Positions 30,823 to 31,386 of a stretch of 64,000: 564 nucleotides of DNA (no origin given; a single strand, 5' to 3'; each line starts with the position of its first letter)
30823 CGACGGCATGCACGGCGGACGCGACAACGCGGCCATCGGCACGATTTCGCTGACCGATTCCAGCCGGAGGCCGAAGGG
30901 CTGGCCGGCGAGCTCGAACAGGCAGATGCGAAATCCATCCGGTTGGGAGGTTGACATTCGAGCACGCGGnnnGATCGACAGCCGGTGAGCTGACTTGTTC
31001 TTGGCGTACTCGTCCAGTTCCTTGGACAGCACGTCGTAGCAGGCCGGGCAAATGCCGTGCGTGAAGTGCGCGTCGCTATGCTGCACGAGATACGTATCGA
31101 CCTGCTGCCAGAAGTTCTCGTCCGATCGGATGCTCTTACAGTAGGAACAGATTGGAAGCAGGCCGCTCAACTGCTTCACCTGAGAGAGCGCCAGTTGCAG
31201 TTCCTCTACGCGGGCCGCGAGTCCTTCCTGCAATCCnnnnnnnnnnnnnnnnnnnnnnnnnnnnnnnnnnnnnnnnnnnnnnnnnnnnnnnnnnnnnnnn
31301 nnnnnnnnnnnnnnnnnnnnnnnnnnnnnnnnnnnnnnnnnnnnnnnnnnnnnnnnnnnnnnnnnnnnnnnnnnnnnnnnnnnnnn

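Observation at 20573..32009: Wsp-like chemosensory cluster rewired to a multi-step phosphorelay instead of a GGDEF output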

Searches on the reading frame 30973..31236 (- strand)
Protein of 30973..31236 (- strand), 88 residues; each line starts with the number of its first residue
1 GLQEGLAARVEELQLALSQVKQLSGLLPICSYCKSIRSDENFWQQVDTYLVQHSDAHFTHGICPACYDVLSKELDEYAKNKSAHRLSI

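Call 30: search_solved_structures(query=window:30973-31236:-, max_evalue=10)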
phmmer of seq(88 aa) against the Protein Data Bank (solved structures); distinct sequences matched with E-value up to 10: 5.
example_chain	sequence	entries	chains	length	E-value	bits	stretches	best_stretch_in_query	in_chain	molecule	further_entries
1fs2_A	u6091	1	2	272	0.004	20.4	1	13-57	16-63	SKP2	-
6uhi_A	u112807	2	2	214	0.33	14.3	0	48-84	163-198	Ryanodine receptor 1 chimera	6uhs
9ges_A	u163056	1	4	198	1.3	12.4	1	29-76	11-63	E3 ubiquitin-protein ligase CCNB1IP1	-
4v6w_Ab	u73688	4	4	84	1.3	12.4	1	49-70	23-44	40S ribosomal protein S27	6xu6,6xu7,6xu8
8v34_B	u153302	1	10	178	1.5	12.2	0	35-56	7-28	CDP-glycerol glycerophosphotransferase family protein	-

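Call 74: predict_structure(alignment_id=A2)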
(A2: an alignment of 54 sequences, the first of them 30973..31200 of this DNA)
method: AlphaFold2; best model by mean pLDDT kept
length: 76 residues; sequences in the alignment: 54
mean_pLDDT: 67.5   pTM: 0.46
mean pLDDT of the five models: 67.5, 65.1, 65.0, 63.0, 55.6
residues with pLDDT >= 90: 0; 70-90: 39; 50-70: 24; < 50: 13
segments of 3 or more residues with pLDDT < 50: 1-11
pLDDT, mean of each block of 10 residues (from residue 1): 47 68 75 72 65 83 73 51
secondary structure, 60 per line:
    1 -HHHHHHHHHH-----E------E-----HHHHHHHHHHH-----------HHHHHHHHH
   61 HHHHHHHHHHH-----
elements in order: H2-11 H30-40 H52-71

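Call 76: fold_search(model_id=the predicted structure, library=pdb)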
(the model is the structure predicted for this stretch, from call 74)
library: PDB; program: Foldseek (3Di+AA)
matches with E <= 10: 26; with E <= 0.001: 0
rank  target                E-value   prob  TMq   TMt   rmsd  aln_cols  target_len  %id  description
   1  1kvc                  3.4e+00  0.04  0.22  0.12  16.9        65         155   17  E. COLI RIBONUCLEASE HI D134N MUTANT (released 1997-03-12)
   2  1wsh_B                3.4e+00  0.03  0.22  0.12  12.1        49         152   20  Crystal structure of E.coli RNase HI active site mutant (E48A/K87A) (released 2004-11-23)
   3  1jl1                  3.9e+00  0.02  0.20  0.12  12.7        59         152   17  D10A E. coli ribonuclease HI (released 2002-02-27)
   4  7uaj_D                4.9e+00  0.06  0.31  0.06   9.3        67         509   16  Crystal structure of apo HPV16 E6 (released 2023-03-15)
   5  1rbs                  4.9e+00  0.03  0.18  0.11   5.6        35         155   20  STRUCTURAL STUDY OF MUTANTS OF ESCHERICHIA COLI RIBONUCLEASE HI WITH ENHANCED THERMOSTABILITY (released 1994-01-31)
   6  3aa3                  4.9e+00  0.02  0.21  0.12  10.1        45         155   20  A52L E. coli RNase HI (released 2010-10-06)
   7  3aa2                  5.3e+00  0.02  0.22  0.12  10.9        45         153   20  A52I E. coli RNase HI (released 2010-10-06)
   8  3uk3_D                5.3e+00  0.01  0.16  0.22  10.1        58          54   14  Crystal structure of ZNF217 bound to DNA (released 2012-12-05)
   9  1rnh                  5.7e+00  0.03  0.18  0.11   5.7        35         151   20  STRUCTURE OF RIBONUCLEASE H PHASED AT 2 ANGSTROMS RESOLUTION BY MAD ANALYSIS OF THE SELENOMETHIONYL PROTEIN (released 1991-10-15)
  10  1wsh_C                6.1e+00  0.03  0.20  0.12   5.7        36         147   19  Crystal structure of E.coli RNase HI active site mutant (E48A/K87A) (released 2004-11-23)
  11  6jyw_B                6.1e+00  0.02  0.26  0.15  15.6        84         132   10  Crystal structure of the transcription regulator CadR N81M mutant from P. putida in complex with Cadmium(II) and DNA (released 2020-04-29)
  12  9hjt_A                6.1e+00  0.01  0.20  0.11  11.2        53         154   13  Structure of Zincore (SEPHS1:QRICH1) binding to ZFP91 on DNA (released 2025-07-09)
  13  2ma7_MODEL_1_A        6.1e+00  0.01  0.15  0.15  11.4        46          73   11  Solution NMR Structure of Zinc finger protein Eos from Homo sapiens, Northeast Structural Genomics Consortium  (released 2013-09-04)
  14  7uaj_A                7.1e+00  0.03  0.28  0.06   8.9        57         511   24  Crystal structure of apo HPV16 E6 (released 2023-03-15)
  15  8y6o_S                7.6e+00  0.03  0.25  0.22   9.6        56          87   14  Cryo-EM Structure of the human minor pre-B complex (pre-precatalytic spliceosome) U11 and tri-snRNP part (released 2024-03-20)
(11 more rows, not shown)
